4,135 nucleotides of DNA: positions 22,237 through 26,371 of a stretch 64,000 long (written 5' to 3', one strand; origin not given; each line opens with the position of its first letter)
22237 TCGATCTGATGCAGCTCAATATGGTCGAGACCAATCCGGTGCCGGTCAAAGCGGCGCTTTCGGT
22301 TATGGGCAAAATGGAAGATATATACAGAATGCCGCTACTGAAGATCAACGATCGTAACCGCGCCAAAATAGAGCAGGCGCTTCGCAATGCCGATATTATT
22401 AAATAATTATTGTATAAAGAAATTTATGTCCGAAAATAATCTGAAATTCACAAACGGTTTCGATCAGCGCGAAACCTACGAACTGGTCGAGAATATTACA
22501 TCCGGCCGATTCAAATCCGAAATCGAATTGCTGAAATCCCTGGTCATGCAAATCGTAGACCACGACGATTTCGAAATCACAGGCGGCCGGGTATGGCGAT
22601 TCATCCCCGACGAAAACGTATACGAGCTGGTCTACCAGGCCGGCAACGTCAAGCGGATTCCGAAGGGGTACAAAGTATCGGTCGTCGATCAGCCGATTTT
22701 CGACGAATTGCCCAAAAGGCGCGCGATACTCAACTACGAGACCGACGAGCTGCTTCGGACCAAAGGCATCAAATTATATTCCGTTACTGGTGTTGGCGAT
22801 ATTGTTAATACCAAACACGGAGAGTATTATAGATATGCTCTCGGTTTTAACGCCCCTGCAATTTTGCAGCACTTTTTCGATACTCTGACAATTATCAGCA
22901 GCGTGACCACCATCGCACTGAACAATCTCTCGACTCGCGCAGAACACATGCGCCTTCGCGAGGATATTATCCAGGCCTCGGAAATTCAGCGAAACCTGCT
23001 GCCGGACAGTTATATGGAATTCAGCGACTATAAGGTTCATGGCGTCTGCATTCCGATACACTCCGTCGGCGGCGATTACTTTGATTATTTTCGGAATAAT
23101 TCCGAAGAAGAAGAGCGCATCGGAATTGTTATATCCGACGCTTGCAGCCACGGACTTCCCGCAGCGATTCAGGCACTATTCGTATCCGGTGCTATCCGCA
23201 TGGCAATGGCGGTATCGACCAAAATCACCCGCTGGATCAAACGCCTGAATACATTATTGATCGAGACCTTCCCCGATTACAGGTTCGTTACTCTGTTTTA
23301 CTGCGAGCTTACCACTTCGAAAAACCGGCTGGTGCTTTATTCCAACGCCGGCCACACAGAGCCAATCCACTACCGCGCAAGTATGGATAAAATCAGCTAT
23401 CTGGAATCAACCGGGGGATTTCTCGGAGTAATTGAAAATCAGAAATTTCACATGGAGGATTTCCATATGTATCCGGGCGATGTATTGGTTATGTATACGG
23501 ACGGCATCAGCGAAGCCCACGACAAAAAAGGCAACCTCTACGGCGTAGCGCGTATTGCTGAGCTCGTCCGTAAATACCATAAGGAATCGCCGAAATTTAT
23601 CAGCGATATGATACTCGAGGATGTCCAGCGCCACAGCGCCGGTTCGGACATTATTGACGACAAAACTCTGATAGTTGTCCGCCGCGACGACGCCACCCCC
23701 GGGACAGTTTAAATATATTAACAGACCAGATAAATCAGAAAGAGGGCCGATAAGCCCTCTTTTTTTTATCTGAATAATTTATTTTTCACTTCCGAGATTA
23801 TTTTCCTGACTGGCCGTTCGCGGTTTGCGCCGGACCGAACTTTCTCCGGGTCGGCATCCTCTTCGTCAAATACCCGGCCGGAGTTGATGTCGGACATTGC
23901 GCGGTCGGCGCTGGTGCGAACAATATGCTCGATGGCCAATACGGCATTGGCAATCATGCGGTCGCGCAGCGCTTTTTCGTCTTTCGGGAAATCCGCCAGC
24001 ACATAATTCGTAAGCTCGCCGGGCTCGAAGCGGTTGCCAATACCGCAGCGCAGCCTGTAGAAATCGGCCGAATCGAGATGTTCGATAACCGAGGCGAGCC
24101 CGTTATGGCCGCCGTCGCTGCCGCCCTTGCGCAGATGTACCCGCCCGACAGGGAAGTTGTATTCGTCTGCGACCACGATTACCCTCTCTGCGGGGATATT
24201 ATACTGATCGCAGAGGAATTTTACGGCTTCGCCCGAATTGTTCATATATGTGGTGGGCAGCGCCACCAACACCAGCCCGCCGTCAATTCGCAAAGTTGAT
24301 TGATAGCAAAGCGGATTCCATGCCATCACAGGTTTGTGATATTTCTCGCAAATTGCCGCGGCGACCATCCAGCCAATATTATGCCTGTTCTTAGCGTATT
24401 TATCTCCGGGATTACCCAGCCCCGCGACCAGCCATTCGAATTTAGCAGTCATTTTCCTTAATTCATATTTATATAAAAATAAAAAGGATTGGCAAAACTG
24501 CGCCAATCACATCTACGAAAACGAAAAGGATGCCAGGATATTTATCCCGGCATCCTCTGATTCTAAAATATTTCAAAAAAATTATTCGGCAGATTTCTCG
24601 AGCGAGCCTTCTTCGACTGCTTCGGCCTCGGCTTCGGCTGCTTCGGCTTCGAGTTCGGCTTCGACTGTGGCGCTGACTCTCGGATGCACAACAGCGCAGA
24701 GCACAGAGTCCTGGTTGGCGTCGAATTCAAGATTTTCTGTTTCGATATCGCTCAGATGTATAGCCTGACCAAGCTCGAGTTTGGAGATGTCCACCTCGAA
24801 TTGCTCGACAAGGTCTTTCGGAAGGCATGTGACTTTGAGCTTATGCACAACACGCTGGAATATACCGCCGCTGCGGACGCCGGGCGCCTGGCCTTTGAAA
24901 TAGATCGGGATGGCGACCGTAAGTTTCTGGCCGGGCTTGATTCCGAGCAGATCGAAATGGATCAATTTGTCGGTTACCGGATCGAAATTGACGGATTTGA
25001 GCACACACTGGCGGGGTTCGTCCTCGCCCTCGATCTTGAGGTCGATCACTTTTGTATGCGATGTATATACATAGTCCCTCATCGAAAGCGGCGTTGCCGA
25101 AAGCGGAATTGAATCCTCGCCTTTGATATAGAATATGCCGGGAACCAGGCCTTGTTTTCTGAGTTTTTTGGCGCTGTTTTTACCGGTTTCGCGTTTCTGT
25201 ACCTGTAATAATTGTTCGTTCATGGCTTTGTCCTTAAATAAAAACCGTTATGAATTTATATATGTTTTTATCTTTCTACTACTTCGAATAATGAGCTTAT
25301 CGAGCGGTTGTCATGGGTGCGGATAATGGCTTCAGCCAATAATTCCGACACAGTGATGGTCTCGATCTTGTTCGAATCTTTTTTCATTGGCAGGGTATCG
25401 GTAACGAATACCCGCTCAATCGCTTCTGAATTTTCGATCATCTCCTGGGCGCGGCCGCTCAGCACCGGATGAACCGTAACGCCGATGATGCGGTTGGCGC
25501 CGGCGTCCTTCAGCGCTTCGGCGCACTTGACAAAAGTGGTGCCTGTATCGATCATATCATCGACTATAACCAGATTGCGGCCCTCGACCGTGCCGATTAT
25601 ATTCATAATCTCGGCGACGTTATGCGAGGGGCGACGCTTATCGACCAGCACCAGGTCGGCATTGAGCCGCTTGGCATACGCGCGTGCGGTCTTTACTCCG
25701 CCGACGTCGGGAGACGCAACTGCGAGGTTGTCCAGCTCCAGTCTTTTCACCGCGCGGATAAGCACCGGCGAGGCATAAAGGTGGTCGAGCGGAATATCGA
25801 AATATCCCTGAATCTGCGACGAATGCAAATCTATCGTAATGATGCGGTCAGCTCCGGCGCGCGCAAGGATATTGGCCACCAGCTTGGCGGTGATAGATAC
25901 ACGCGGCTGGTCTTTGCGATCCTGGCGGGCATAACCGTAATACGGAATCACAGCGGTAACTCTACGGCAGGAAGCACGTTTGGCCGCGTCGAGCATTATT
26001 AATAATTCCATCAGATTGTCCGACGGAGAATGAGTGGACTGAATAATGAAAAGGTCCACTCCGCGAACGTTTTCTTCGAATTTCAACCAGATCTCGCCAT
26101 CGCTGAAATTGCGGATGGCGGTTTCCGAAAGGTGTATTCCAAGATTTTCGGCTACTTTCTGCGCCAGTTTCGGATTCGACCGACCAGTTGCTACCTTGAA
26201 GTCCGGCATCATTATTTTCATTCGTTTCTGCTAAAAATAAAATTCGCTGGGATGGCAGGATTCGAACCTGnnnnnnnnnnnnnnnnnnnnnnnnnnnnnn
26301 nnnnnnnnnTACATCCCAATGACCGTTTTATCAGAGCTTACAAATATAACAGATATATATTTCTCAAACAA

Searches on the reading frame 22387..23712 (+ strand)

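Call 11: search_protein_families(library=pfam, proteins=[window:22387-23712:+], max_evalue=0.001)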
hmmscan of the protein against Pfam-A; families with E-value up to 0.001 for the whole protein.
window:22387-23712:+ (441 aa): 1 family
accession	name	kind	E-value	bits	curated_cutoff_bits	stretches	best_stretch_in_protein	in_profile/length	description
PF07228.17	SpoIIE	-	3.2e-43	148.4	25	1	242-433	2-191/192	Stage II sporulation protein E (SpoIIE)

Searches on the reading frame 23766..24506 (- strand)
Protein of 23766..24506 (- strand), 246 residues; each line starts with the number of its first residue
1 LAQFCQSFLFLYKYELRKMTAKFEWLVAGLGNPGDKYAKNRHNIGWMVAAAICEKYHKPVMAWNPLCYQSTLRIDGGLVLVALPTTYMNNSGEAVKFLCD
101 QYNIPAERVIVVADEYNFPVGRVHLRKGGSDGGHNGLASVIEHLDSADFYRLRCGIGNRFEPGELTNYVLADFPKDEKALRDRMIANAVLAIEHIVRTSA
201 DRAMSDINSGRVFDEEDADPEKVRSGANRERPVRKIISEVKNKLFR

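Call 11: search_protein_families(library=pfam, proteins=[window:23766-24506:-], max_evalue=0.001)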
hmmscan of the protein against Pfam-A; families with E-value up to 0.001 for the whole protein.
window:23766-24506:- (246 aa): 1 family
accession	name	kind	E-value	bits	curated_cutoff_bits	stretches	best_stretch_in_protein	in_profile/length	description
PF01195.25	Pept_tRNA_hydro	-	1.8e-55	188.1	27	1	26-208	1-183/183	Peptidyl-tRNA hydrolase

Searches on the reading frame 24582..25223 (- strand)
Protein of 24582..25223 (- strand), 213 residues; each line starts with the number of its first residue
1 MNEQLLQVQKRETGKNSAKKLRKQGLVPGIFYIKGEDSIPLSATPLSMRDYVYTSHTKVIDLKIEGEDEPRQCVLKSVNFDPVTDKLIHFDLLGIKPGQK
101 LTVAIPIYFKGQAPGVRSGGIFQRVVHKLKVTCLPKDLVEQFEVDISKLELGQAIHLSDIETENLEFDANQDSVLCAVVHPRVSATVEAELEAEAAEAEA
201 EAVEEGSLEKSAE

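Call 11: search_protein_families(library=pfam, proteins=[window:24582-25223:-], max_evalue=0.001)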
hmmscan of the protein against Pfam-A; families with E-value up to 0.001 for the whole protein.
window:24582-25223:- (213 aa): 2 families
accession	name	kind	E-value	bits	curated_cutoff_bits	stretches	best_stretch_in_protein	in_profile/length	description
PF14693.11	Ribosomal_TL5_C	-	6.7e-25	87.7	27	1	100-182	1-84/84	Ribosomal protein TL5, C-terminal domain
PF01386.24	Ribosomal_L25p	-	1.3e-21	77.3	23.6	1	6-92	1-82/82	Ribosomal L25p family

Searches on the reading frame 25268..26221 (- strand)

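Call 11: search_protein_families(library=pfam, proteins=[window:25268-26221:-], max_evalue=0.001)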
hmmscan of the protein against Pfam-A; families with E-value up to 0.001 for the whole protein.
window:25268-26221:- (317 aa): 3 families
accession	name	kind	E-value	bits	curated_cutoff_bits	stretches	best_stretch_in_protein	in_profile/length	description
PF13793.12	Pribosyltran_N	-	1.5e-50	170.4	25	1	9-123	2-117/117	N-terminal domain of ribose phosphate pyrophosphokinase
PF14572.12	Pribosyl_synth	-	7.6e-26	91.6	27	1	205-312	74-183/184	Phosphoribosyl synthetase-associated domain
PF00156.33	Pribosyltran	-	2.5e-14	53.3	26.3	1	164-257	29-130/158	Phosphoribosyl transferase domain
